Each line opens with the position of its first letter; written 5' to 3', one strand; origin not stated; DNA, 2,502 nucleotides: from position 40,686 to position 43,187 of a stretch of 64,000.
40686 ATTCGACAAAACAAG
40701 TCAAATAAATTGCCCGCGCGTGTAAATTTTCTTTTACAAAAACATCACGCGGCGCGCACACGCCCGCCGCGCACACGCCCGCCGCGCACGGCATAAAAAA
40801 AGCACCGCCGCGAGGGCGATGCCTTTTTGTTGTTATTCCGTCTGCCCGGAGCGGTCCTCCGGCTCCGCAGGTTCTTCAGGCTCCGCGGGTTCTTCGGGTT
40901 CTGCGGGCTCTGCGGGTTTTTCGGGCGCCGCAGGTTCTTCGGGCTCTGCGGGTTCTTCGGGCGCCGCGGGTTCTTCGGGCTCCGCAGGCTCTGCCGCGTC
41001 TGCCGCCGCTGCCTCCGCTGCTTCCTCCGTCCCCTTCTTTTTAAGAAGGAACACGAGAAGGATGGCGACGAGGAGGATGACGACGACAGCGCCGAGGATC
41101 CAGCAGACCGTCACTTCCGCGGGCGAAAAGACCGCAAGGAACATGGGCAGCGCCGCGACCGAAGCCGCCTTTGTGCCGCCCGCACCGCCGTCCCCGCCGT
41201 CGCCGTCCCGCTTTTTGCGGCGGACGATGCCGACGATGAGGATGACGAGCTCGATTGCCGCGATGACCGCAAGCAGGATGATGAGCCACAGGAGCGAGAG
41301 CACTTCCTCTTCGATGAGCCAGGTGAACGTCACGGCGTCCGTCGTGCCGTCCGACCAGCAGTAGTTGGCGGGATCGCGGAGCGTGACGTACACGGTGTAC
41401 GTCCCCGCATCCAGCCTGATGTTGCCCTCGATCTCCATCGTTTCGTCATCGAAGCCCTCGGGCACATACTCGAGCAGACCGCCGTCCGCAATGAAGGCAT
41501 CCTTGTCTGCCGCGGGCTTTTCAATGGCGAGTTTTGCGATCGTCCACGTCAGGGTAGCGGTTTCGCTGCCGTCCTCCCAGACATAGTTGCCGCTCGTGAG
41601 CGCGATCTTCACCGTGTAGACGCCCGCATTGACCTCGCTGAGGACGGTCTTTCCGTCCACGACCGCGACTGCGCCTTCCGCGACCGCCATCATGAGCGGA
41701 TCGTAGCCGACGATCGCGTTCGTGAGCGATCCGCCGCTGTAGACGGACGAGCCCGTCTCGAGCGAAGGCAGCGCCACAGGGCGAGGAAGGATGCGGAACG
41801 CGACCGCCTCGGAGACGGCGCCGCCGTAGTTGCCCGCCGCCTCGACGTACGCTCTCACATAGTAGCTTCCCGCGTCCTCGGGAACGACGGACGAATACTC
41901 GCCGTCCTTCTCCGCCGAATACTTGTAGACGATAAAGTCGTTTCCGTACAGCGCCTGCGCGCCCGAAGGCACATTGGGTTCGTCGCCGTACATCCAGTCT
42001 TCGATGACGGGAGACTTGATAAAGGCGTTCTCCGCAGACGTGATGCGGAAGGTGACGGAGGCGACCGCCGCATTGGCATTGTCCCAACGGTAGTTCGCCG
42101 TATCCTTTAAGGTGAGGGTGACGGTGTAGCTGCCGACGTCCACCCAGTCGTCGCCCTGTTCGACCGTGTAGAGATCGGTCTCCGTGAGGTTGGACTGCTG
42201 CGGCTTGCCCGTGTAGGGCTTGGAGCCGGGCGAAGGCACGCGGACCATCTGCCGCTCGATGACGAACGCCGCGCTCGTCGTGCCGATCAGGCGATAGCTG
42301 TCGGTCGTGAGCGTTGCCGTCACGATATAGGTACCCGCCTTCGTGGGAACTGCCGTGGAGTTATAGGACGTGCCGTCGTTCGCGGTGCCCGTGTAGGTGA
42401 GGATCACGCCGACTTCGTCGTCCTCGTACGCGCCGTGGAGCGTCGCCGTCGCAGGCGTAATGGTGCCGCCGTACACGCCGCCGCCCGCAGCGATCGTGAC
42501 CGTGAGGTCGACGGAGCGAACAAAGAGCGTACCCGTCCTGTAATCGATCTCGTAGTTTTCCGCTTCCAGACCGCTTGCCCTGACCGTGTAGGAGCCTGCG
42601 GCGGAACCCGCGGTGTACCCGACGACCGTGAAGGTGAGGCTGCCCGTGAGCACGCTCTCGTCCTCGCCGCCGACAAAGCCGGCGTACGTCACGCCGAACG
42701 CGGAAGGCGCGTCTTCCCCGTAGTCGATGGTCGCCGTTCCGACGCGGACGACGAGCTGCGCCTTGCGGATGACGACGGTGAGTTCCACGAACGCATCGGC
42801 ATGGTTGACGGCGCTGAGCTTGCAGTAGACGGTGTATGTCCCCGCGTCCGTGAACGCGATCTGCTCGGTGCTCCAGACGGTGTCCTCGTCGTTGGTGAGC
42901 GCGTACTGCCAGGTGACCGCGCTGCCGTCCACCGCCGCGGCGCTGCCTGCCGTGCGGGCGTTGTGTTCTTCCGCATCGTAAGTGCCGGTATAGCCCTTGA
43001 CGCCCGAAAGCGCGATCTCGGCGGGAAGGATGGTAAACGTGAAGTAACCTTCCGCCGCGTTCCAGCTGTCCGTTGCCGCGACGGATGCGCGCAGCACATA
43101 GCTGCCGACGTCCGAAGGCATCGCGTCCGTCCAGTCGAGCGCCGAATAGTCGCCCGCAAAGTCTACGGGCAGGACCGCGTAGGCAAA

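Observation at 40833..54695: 4620-aa repetitive surface protein with no recognisable cell-wall anchor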

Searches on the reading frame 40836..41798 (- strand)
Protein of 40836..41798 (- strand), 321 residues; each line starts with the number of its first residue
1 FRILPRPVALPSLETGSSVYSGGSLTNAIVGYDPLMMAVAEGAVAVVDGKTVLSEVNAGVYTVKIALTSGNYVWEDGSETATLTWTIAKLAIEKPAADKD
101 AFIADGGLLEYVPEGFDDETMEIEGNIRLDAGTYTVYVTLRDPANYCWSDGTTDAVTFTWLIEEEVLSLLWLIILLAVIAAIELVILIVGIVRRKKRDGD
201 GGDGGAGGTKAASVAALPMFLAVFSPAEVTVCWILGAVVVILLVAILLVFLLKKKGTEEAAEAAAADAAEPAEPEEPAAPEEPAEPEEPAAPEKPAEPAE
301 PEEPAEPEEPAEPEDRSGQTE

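Call 15: find_homologous_proteins(query=window:40836-41798:-, max_evalue=0.001)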
Query window:40836-41798:- (321 aa): 9 proteins with E <= 0.001 among 8000 candidates.
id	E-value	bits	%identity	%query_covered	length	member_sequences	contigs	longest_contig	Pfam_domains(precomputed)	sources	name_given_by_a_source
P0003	6.3e-14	71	100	2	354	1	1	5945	PF00127.27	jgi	jgi:uncharacterized cupredoxin-like copper-binding protein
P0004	3.0e-8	52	-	-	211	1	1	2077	-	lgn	-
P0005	2.0e-6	46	48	25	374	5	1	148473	PF03372.30,PF19580.6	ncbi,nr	ncbi:endonuclease/exonuclease/phosphatase family protein [bacterium]|nr:endonuclease/exonuclease/pho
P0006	5.0e-6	45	61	10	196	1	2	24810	-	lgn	-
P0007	1.1e-4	40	-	-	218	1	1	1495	-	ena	-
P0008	3.5e-4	39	32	22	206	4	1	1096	-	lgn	-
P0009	4.7e-4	38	38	7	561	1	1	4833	PF00496.28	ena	-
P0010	6.4e-4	38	28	16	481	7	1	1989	PF00404.25,PF00963.25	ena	-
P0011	7.8e-4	37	57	4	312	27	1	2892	PF01520.24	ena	-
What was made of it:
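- Tried and rejected: It was swamped by low-complexity Pro/Glu hits and gave nothing useful (call 15).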

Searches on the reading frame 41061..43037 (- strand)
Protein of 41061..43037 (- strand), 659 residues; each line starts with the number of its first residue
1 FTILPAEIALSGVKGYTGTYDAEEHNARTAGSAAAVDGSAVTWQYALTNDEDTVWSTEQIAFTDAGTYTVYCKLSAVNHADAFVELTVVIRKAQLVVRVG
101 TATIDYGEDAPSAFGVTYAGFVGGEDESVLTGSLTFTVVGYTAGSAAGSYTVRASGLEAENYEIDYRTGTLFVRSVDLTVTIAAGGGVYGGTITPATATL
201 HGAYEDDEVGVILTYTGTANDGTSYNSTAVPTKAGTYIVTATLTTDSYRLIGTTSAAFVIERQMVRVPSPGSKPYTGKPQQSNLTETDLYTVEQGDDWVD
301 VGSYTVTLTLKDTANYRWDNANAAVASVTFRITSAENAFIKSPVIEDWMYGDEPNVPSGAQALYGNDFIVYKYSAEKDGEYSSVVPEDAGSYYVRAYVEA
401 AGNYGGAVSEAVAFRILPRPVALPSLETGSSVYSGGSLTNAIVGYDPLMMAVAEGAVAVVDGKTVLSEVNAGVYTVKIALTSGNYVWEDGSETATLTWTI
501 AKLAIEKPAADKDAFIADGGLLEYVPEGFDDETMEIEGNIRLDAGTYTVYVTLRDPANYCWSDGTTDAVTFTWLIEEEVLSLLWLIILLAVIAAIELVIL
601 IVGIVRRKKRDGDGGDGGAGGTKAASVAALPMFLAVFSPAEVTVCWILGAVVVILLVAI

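Call 40: find_homologous_proteins(query=window:41061-43037:-, max_evalue=1e-10)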
Query window:41061-43037:- (659 aa): 40 proteins with E <= 1e-10 among 8000 candidates.
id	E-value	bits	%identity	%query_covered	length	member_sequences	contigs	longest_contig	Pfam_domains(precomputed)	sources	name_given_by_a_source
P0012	1.9e-131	458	43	43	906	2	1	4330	PF18887.6,PF18676.7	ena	-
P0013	6.3e-103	364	46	64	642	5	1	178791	PF18887.6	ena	-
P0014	1.1e-81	294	53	31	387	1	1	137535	PF18887.6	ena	-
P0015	3.7e-52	196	37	39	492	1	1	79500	PF18887.6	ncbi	ncbi:MAG: MBG domain-containing protein [Lachnospiraceae bacterium]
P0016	1.4e-50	191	35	21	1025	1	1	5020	PF18676.7,PF10973.14,PF26059.1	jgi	jgi:MBG domain-containing protein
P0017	5.0e-50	189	31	46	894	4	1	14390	PF18887.6,PF25099.2,PF00630.26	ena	-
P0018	9.3e-50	188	36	53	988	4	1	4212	-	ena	-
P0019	2.4e-49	187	40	52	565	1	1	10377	-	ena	-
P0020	7.2e-48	182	37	57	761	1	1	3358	PF18887.6,PF18657.7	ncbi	-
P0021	1.9e-47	181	30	74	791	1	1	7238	-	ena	-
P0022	1.0e-40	158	40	23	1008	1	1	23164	-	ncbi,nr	ncbi:MAG: hypothetical protein LUE27_11245, partial [Clostridia bacterium]|nr:hypothetical protein [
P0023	3.5e-36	143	28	51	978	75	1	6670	PF18887.6,PF18657.7,PF18676.7,PF02368.25,PF26918.1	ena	-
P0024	4.1e-33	133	34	26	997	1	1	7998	PF19127.7,PF18657.7,PF18676.7,PF04234.19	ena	-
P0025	1.0e-32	132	41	17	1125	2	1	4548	PF19127.7,PF18676.7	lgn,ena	-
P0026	1.6e-32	131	35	30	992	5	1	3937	PF18887.6,PF18657.7,PF18676.7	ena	-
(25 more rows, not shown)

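Call 42: find_encoding_contigs(protein=P0013, flank=10000, max_places=3)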
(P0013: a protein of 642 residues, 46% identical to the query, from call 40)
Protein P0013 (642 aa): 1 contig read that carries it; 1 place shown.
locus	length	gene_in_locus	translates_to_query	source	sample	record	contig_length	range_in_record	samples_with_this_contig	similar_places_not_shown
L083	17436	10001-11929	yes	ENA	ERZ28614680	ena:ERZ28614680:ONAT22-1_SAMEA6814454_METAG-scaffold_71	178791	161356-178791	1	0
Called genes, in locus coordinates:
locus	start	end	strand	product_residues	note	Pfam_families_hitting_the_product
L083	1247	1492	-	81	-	-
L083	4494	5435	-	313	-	-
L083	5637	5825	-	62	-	-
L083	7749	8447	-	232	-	-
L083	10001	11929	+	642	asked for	PF18887:MBG_3 (faint)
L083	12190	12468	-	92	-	PF06961:DUF1294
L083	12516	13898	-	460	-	PF01554:MatE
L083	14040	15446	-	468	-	PF18073:Zn_ribbon_LapB, PF13481:AAA_25, PF03796:DnaB_C, PF06745:ATPase, PF23442:DUF7125 (faint), PF13541:ChlI (weak), PF05362:Lon_C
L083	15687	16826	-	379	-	PF01128:IspD, PF12804:NTP_transf_3, PF02542:YgbB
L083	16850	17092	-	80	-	PF01479:S4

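Call 43: find_encoding_contigs(protein=P0014, flank=10000, max_places=3)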
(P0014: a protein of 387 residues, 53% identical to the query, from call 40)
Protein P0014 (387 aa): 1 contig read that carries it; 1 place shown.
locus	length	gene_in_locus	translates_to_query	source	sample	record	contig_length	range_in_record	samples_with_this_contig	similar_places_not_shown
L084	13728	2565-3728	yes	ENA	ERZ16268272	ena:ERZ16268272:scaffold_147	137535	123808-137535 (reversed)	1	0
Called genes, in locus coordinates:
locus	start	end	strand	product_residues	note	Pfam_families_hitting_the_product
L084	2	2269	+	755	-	?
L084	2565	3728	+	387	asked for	PF18887:MBG_3 (faint)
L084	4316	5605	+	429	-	PF18887:MBG_3 (faint)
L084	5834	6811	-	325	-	-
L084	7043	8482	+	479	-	PF00209:SNF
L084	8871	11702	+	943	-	PF00690:Cation_ATPase_N, PF00122:E1-E2_ATPase, PF00702:Hydrolase, PF13246:Cation_ATPase, PF08282:Hydrolase_3 (faint), PF00689:Cation_ATPase_C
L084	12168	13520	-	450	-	PF00365:PFK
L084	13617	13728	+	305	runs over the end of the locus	PF04204:HTS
